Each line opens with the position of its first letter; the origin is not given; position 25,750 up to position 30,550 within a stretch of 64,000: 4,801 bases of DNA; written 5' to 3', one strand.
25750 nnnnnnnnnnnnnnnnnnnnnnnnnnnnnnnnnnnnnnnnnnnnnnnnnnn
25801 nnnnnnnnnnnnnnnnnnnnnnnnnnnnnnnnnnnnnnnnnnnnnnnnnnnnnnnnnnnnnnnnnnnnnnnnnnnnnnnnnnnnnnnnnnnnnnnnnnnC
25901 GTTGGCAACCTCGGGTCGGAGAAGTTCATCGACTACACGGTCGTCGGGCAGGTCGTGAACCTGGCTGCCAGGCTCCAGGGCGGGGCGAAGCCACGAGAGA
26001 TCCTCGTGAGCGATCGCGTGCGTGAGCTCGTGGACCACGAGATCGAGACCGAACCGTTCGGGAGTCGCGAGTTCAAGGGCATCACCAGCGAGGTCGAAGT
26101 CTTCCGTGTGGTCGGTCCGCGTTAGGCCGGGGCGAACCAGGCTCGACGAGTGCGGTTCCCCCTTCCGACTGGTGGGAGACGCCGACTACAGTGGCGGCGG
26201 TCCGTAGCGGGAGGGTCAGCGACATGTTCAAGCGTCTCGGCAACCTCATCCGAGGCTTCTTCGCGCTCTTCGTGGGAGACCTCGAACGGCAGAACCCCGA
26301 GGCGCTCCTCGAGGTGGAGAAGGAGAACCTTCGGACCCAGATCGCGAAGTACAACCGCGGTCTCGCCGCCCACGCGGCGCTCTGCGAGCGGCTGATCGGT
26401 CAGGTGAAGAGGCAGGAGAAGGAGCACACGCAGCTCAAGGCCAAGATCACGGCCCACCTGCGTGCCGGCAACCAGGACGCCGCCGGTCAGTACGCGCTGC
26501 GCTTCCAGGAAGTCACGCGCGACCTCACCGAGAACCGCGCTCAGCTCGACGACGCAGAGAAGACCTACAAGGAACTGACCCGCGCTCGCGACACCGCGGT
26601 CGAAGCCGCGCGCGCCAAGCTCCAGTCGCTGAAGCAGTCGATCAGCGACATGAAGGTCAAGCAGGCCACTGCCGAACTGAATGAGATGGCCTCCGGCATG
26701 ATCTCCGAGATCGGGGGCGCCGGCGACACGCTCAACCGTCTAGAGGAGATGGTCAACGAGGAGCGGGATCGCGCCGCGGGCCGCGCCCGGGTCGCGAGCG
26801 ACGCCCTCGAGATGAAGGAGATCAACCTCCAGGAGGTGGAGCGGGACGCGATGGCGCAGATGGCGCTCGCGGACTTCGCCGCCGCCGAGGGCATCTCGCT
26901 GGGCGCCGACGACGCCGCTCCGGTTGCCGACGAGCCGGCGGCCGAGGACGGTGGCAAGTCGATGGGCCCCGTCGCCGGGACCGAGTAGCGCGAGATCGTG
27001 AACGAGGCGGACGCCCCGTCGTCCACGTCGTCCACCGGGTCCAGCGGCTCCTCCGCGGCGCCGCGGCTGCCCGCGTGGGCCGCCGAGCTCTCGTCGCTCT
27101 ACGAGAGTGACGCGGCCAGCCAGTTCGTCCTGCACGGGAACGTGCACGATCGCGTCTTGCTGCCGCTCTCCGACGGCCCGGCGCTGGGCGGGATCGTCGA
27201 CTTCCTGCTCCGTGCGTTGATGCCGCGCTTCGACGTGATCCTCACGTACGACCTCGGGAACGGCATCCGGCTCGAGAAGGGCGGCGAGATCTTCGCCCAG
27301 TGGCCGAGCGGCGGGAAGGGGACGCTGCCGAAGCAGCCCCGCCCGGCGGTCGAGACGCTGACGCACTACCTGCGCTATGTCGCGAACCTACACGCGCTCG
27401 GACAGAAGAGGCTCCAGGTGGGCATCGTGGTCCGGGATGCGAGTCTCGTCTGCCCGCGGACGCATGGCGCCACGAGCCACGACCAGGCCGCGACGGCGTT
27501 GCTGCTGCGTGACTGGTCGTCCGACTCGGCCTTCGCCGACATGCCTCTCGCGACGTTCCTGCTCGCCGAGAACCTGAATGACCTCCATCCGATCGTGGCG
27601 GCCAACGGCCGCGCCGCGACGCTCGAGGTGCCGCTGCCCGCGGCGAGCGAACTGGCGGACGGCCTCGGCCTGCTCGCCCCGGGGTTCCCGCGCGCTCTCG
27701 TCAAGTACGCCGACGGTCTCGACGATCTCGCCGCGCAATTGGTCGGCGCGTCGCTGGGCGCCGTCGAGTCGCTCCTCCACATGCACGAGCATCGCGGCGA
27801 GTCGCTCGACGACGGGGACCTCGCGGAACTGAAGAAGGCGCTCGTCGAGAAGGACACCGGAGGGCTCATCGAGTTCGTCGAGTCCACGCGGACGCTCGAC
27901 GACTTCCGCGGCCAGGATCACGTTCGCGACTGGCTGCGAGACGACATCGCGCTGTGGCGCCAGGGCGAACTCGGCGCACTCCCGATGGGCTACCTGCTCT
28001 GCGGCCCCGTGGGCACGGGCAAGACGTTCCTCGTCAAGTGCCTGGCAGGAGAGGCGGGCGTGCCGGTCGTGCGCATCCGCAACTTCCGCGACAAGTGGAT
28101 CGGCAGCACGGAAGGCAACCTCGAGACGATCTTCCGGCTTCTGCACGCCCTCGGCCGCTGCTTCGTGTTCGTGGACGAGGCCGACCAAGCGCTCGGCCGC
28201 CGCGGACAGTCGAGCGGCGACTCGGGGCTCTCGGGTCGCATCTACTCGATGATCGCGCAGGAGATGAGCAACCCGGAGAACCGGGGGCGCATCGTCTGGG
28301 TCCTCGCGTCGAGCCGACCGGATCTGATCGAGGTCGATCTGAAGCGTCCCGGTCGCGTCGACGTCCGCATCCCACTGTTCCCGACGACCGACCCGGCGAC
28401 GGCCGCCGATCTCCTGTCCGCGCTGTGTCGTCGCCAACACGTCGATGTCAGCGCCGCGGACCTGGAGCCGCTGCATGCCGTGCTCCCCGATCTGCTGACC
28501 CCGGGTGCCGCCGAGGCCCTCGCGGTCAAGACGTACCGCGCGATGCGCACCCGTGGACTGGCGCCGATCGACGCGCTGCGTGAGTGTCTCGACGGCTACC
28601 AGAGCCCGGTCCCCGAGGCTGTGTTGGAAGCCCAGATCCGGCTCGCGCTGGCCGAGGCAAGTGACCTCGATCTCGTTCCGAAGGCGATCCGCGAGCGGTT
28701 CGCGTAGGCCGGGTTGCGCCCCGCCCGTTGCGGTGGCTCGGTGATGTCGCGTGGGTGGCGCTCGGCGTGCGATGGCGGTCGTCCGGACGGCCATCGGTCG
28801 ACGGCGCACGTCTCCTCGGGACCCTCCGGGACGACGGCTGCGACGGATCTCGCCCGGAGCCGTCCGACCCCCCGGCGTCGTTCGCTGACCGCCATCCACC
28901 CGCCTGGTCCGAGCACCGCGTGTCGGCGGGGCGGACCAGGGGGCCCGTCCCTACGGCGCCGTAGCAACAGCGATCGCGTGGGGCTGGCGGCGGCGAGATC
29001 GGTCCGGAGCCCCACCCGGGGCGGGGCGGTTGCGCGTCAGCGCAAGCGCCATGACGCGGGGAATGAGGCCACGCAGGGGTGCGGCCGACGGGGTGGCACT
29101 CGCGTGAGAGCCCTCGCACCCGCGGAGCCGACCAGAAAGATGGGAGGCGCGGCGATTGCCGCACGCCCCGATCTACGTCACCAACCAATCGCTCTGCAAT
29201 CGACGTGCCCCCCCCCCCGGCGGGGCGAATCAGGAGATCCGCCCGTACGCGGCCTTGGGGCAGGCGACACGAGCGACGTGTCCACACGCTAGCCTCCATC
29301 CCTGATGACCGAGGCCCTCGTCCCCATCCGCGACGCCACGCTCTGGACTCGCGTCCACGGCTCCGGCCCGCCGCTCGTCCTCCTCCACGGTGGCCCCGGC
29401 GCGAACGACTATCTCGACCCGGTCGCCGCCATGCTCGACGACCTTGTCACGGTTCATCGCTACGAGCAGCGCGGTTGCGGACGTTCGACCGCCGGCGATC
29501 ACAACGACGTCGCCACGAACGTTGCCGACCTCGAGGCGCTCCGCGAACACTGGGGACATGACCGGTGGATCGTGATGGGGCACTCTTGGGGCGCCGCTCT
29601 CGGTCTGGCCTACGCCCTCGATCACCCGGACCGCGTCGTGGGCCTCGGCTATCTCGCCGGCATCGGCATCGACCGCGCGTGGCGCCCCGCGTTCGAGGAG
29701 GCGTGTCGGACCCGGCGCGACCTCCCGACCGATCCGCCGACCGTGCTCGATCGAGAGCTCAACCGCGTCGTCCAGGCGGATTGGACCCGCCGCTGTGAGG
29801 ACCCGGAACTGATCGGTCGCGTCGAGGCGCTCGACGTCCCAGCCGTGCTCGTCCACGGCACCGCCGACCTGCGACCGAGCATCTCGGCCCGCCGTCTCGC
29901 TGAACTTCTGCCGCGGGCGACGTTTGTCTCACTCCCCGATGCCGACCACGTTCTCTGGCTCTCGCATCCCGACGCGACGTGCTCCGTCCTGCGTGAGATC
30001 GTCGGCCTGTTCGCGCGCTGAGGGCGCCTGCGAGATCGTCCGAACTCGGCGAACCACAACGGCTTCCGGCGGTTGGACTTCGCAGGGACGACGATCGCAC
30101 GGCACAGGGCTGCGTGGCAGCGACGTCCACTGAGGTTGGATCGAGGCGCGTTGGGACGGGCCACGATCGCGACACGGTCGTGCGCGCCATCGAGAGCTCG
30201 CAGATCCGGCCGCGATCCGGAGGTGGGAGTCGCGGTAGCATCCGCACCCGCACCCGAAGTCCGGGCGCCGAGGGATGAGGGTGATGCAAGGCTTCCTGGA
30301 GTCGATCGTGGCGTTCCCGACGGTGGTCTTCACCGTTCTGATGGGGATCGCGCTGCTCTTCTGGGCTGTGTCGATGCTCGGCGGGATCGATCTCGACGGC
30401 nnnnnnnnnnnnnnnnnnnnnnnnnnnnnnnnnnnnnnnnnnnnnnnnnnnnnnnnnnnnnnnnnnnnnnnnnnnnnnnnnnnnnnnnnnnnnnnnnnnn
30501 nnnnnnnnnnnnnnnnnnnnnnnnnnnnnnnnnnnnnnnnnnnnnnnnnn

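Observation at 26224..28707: PspA/IM30 gene immediately followed (9-bp gap) by a classical-clade AAA+ ATPase: a bacterial ESCRT-III/Vps4-like pair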

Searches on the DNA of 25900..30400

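Call 63: search_rna_families(source=window, start=25900, end=30400, threshold=evalue, max_evalue=0.1)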
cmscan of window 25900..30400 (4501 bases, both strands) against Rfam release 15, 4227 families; matches with E-value up to 0.1: 0.
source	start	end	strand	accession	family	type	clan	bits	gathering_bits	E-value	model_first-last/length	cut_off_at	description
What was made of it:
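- Tried and rejected: Rfam found nothing (call 63).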

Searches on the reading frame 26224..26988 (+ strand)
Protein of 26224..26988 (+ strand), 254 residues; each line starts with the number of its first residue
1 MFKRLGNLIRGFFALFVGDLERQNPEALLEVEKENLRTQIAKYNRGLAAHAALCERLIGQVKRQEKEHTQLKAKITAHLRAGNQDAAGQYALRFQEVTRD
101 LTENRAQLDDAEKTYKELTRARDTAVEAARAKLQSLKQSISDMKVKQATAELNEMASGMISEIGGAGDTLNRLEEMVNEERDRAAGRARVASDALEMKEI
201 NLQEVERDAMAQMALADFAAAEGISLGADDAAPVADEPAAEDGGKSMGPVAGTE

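Call 3: search_protein_families(library=pfam, proteins=[window:26224-26988:+], max_evalue=0.01)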
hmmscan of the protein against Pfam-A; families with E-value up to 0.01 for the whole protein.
window:26224-26988:+ (254 aa): 1 family
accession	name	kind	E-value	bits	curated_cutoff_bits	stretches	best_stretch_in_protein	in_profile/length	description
PF04012.17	PspA_IM30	-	2.9e-10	40.6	33.9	1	2-215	3-206/220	PspA/IM30 family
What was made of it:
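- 26224..26988 (+): pspA, 254 aa, PspA/IM30 (ESCRT-III superfamily). PF04012 at E 2.9e-10, above the curated cut-off (call 3).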

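Call 4: search_protein_families(library=ncbifam, proteins=[window:26224-26988:+], max_evalue=0.01)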
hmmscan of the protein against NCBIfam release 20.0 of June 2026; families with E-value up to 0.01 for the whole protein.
window:26224-26988:+ (254 aa): 3 families
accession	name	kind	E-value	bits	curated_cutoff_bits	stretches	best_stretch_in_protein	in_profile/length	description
NF043058.1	T4SS_LegC2C7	subfamily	0.00013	21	350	1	52-179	122-249/348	LegC2/C7 family Dot/Icm T4SS effector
TIGR02169.1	SMC_prok_A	equivalog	0.00092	17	729.4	1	30-204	315-915/1165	chromosome segregation protein SMC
NF041034.1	Rad50_Sulf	equivalog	0.0039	15.1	1000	1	28-207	247-423/872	DNA double-strand break repair ATPase Rad50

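Call 41: search_solved_structures(query=window:26224-26988:+, max_evalue=0.1, show_alignments=1)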
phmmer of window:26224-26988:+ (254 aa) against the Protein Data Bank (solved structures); distinct sequences matched with E-value up to 0.1: 0.

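Call 46: search_solved_structures(query=A3, max_evalue=1, show_alignments=1)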
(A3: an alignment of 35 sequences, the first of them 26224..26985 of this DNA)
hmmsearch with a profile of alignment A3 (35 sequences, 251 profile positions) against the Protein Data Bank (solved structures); distinct sequences matched with E-value up to 1: 38.
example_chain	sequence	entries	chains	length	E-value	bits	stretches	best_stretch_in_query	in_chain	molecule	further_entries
9dsm_A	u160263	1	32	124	0.05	16.2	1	39-138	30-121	Sjogren's Syndrome Nuclear Autoantigen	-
2xhe_B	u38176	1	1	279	0.056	16.1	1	126-182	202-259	SYNTAXIN1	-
6pcv_G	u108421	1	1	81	0.31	13.6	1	120-154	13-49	Guanine nucleotide-binding protein G(I)/G(S)/G(O) subunit gamma-2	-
1omw_G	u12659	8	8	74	0.32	13.6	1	121-154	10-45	Guanine nucleotide-binding protein G(I)/G(S)/G(O) gamma-2 subunit | Guanine nucleotide-binding protein G(I)/G(S)/G(O) subunit gamma-2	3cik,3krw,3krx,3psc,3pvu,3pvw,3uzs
7bz2_G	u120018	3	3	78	0.35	13.5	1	121-154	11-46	Guanine nucleotide-binding protein G(I)/G(S)/G(O) subunit gamma-2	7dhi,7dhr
3v5w_G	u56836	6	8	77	0.35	13.5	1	121-154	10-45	Guanine nucleotide-binding protein G(I)/G(S)/G(O) subunit gamma-2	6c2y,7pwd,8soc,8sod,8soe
1xhm_B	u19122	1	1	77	0.35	13.5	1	121-154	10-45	Guanine nucleotide-binding protein G(I)/G(S)/G(O) gamma-2 subunit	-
7f6g_D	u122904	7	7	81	0.48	13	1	123-154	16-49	Guanine nucleotide-binding protein G(I)/G(S)/G(O) subunit gamma-2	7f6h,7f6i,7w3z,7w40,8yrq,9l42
3ah8_G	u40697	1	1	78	0.55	12.8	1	123-154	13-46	Guanine nucleotide-binding protein G(I)/G(S)/G(O) subunit gamma-2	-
6rmv_B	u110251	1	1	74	0.57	12.8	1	123-154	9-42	Guanine nucleotide-binding protein G(I)/G(S)/G(O) subunit gamma-2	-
7vab_G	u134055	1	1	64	0.57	12.8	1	123-154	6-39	Guanine nucleotide-binding protein G(I)/G(S)/G(O) subunit gamma-2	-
9jr2_G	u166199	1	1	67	0.58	12.8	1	124-154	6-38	Guanine nucleotide-binding protein G(I)/G(S)/G(O) subunit gamma-2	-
7jhj_C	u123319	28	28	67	0.58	12.8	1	124-154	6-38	Guanine nucleotide-binding protein G(I)/G(S)/G(O) subunit gamma-2 | Guanine nucleotide-binding protein subunit gamma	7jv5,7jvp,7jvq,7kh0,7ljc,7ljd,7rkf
25nv_G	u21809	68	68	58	0.59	12.7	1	124-154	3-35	Guanine nucleotide-binding protein G(I)/G(S)/G(O) subunit gamma-2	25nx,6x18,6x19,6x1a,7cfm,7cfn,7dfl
8iw1_C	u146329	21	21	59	0.61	12.7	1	124-154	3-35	Guanine nucleotide-binding protein G(I)/G(S)/G(O) subunit gamma-2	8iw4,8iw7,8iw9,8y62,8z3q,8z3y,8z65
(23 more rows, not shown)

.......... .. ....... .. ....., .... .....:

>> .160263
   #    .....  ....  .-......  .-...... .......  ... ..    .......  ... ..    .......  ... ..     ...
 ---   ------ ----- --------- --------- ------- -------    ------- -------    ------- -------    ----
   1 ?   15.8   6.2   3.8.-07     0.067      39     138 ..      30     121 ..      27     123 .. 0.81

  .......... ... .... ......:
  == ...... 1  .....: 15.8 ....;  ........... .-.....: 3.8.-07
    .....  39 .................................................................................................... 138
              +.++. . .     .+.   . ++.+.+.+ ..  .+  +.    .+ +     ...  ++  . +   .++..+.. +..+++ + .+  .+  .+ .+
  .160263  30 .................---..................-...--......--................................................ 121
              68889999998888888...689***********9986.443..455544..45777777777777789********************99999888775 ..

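Call 48: search_protein_families(library=pfam, alignment_id=A3, max_evalue=0.001)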
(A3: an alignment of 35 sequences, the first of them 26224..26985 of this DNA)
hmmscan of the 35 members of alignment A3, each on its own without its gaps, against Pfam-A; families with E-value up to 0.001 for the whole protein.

A. member 1, window:26224-26985:+ (254 aa): 1 family
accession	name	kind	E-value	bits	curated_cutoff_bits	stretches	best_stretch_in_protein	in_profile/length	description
PF04012.17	PspA_IM30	-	2.9e-10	40.6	33.9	1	2-215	3-206/220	PspA/IM30 family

B. families by the number of members that match (of 35 scanned): 4 families
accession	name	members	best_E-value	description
PF04012.17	PspA_IM30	35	9.6e-15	PspA/IM30 family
PF12325.13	TMF_TATA_bd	2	0.00014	TATA element modulatory factor 1 TATA binding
PF04108.17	ATG17_like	1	0.0007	Autophagy protein ATG17-like domain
PF09281.16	Taq-exonuc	1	0.00091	Taq polymerase, exonuclease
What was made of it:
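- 26224..26988 (+): All 35 of 35 homologues hit PF04012 (call 48).
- On PspA/IM30 (ESCRT-III superfamily): All 35 of 35 homologues match, with a best E of 9.6e-15 (call 48).
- Checked: All 35 aligned homologues also hit PF04012 (call 48).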

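Call 60: search_protein_families(library=padloc, proteins=[window:26224-26988:+], max_evalue=0.001)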
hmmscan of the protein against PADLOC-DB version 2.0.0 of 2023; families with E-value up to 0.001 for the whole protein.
window:26224-26988:+ (254 aa): 2 families
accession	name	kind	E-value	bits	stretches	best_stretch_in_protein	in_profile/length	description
PDLC03868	LmuB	-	0.00069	16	1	27-222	531-719/1035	-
PDLC00582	JetC3|JetC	-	0.00083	15.2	1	27-208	274-453/1472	DUF3584 domain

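Call 70: list_cluster_members(proteins=[P0001, window:26224-26985:+])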
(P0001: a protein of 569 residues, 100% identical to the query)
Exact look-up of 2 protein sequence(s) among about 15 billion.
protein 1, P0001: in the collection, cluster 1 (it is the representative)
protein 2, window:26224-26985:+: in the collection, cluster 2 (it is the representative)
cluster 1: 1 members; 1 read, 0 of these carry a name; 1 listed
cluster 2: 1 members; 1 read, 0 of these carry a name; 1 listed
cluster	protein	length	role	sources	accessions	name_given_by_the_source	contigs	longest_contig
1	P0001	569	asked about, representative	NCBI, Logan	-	-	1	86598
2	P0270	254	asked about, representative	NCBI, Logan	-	-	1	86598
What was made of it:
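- Tried and rejected: Source names for the exact proteins were not on record (call 70).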
